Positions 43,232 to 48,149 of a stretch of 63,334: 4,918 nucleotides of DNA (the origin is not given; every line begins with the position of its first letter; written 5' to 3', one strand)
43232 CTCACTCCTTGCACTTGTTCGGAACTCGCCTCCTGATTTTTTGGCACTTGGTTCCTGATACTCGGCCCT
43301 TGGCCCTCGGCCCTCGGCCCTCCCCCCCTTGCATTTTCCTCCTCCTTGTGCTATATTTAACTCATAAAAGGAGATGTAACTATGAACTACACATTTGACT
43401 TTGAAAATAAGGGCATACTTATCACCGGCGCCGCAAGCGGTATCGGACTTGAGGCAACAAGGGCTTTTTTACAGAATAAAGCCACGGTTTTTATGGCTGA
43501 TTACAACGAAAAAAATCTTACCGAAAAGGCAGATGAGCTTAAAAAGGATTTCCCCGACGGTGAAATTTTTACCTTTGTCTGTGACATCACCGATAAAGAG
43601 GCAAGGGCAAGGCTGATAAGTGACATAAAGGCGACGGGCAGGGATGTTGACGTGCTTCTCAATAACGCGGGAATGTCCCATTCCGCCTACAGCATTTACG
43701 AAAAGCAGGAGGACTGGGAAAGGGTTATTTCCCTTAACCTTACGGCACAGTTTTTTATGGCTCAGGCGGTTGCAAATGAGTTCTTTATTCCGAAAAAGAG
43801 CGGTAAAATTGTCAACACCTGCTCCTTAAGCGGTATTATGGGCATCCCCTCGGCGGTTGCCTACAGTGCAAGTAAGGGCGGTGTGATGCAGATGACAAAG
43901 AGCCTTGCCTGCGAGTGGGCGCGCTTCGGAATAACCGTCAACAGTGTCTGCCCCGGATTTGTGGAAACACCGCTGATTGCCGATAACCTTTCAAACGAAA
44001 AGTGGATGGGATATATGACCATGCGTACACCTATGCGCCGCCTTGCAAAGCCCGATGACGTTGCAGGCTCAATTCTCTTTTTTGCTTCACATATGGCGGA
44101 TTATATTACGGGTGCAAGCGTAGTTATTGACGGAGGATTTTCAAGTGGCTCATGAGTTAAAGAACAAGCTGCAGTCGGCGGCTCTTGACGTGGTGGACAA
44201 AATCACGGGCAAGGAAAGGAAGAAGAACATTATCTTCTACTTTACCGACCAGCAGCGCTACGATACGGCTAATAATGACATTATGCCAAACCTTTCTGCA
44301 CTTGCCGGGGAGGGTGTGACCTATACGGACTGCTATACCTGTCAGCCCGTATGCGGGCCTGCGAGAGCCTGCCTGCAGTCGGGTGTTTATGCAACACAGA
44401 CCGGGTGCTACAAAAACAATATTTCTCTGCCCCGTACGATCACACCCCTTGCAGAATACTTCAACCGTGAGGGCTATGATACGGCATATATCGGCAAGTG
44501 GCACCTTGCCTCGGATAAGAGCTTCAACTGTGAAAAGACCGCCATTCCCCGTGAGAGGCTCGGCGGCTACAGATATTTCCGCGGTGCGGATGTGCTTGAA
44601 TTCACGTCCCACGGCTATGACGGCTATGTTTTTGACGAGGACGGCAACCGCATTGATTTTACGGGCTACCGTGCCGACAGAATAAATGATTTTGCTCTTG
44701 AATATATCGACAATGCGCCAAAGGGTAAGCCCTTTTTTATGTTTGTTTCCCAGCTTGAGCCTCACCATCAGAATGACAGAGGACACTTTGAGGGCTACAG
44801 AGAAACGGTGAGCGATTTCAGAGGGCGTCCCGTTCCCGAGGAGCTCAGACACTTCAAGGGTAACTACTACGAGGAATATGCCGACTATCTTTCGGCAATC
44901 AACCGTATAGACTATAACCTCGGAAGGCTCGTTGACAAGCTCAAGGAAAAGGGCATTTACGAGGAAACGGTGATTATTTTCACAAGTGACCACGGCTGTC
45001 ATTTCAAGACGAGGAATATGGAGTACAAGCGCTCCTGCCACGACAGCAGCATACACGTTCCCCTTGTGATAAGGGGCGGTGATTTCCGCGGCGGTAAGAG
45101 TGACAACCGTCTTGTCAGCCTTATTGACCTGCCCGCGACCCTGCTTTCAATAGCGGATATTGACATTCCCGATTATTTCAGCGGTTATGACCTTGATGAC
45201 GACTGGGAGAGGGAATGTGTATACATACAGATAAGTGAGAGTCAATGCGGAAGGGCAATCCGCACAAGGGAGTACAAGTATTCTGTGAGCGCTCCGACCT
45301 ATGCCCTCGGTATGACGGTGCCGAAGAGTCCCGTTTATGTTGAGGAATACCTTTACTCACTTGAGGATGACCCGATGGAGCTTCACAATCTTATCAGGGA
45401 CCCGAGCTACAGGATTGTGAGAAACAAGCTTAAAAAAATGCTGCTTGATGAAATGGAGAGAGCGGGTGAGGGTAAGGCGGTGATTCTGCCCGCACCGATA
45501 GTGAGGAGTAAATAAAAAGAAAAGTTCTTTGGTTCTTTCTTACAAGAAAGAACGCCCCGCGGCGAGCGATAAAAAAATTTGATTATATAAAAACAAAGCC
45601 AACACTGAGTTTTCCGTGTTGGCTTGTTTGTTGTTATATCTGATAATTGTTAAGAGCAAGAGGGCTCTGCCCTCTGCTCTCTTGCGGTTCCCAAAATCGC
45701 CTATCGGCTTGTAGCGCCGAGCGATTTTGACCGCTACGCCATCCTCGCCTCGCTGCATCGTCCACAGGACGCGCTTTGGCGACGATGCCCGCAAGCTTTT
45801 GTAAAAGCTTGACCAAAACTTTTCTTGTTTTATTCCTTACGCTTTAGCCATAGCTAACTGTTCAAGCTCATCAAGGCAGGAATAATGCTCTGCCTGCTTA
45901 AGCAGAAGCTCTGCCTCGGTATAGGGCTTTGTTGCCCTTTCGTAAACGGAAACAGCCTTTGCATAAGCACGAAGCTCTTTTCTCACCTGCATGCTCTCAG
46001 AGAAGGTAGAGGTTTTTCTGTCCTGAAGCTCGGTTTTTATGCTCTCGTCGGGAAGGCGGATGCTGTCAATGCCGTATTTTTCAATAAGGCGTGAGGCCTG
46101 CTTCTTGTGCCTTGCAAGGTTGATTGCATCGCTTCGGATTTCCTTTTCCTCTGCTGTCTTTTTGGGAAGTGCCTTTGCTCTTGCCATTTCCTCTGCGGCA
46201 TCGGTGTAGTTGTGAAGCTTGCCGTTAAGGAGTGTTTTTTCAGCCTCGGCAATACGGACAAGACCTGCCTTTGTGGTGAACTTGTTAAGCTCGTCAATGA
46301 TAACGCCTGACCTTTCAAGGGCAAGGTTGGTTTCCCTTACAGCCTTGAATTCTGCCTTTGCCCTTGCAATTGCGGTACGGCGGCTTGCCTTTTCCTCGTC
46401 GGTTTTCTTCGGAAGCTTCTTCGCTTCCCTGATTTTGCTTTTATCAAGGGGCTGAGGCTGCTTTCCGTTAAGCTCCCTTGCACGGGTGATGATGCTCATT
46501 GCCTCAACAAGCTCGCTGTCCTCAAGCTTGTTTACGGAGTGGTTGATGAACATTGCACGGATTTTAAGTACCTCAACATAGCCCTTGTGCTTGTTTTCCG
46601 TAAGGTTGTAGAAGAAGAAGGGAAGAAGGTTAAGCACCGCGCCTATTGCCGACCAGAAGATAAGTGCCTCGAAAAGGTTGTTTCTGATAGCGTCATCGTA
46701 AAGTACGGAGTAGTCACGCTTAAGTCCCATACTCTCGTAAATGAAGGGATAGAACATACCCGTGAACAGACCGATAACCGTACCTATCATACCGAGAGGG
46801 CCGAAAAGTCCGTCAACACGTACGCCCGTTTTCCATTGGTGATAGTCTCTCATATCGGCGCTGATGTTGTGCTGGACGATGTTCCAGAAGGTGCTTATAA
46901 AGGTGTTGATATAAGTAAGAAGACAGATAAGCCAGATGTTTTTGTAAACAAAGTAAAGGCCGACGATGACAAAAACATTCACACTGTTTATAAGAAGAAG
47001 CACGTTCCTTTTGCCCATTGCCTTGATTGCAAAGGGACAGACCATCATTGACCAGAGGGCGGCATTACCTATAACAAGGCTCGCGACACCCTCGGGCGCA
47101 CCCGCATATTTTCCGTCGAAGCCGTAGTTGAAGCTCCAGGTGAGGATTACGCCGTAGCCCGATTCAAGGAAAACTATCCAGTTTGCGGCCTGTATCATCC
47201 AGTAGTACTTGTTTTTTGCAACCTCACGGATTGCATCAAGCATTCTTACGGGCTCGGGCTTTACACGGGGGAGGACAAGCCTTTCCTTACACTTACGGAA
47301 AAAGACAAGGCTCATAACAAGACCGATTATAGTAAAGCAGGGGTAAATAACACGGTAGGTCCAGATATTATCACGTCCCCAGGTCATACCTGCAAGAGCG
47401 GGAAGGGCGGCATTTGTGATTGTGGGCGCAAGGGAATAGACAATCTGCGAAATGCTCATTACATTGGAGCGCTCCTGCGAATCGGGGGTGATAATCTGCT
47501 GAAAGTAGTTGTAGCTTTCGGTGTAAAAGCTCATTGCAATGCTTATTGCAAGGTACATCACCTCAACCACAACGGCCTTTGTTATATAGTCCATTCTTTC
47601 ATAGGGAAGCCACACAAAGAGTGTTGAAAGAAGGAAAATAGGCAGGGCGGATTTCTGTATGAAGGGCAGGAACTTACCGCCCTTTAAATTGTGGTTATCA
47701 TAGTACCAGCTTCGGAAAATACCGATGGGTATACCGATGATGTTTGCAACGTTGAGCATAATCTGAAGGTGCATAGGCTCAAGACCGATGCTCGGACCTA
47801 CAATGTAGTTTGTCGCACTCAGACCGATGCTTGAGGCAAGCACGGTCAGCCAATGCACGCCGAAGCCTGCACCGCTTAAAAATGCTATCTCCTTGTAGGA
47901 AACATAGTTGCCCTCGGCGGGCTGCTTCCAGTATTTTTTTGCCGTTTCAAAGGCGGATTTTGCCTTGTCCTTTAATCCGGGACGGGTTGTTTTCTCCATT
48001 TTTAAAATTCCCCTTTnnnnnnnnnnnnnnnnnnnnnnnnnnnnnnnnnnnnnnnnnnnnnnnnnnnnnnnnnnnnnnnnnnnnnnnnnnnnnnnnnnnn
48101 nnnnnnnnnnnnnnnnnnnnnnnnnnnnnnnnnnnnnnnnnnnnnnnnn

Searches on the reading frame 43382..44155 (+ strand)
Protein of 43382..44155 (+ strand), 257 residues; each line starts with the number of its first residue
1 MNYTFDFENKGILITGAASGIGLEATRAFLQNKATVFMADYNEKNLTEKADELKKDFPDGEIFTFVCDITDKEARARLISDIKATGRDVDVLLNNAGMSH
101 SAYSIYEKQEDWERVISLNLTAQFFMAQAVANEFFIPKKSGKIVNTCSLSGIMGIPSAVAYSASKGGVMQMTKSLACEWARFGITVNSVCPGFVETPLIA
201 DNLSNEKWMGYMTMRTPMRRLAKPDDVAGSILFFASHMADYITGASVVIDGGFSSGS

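Call 38: search_protein_families(library=pfam, proteins=[window:43382-44155:+])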
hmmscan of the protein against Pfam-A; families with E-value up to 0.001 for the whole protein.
window:43382-44155:+ (257 aa): 7 families
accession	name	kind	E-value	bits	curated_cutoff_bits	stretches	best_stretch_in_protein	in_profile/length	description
PF13561.12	adh_short_C2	-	1.9e-59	201.6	27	1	16-254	1-236/236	Enoyl-(Acyl carrier protein) reductase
PF00106.31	adh_short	-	9.4e-55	185.6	26.6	1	11-203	2-191/195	short chain dehydrogenase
PF08659.16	KR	-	2.4e-11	44.3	22.6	1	13-165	4-153/180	KR domain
PF23441.1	SDR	-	2.6e-09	37.3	27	1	6-233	4-237/258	SDR-like rossmann domain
PF01370.27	Epimerase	-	0.00012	22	20.9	1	12-120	1-96/240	NAD dependent epimerase/dehydratase family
PF02719.21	Polysacc_synt_2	-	0.00012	21.8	20.2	1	12-104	1-93/293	Polysaccharide biosynthesis protein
PF16363.11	GDP_Man_Dehyd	-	0.00076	19.5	27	1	13-106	1-93/332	GDP-mannose 4,6 dehydratase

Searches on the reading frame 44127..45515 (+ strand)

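Call 11: search_protein_families(library=pfam, proteins=[window:44127-45515:+])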
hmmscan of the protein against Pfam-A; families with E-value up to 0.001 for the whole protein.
window:44127-45515:+ (462 aa): 5 families
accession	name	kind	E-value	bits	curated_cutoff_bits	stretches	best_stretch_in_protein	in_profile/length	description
PF00884.28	Sulfatase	-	9.3e-49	166.8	25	1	34-345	2-301/301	Sulfatase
PF01663.27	Phosphodiest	-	6.9e-12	46.1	23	1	241-291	174-221/342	Type I phosphodiesterase / nucleotide pyrophosphatase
PF16347.10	SGSH_C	-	1.3e-11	45.3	29.3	1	301-441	8-150/154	N-sulphoglucosamine sulphohydrolase, C-terminal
PF01676.23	Metalloenzyme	-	6.3e-06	26.3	24.3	1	250-342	165-247/252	Metalloenzyme superfamily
PF02995.22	DUF229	-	0.00012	21.3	25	1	253-298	305-350/496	Protein of unknown function (DUF229)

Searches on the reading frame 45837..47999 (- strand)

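Call 11: search_protein_families(library=pfam, proteins=[window:45837-47999:-])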
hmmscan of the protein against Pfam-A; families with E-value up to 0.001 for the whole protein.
window:45837-47999:- (720 aa): 1 family
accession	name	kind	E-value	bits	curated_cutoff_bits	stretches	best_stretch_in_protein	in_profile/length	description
PF13347.12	MFS_2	-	3.1e-26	92.3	27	1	70-468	27-427/427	MFS/sugar transport protein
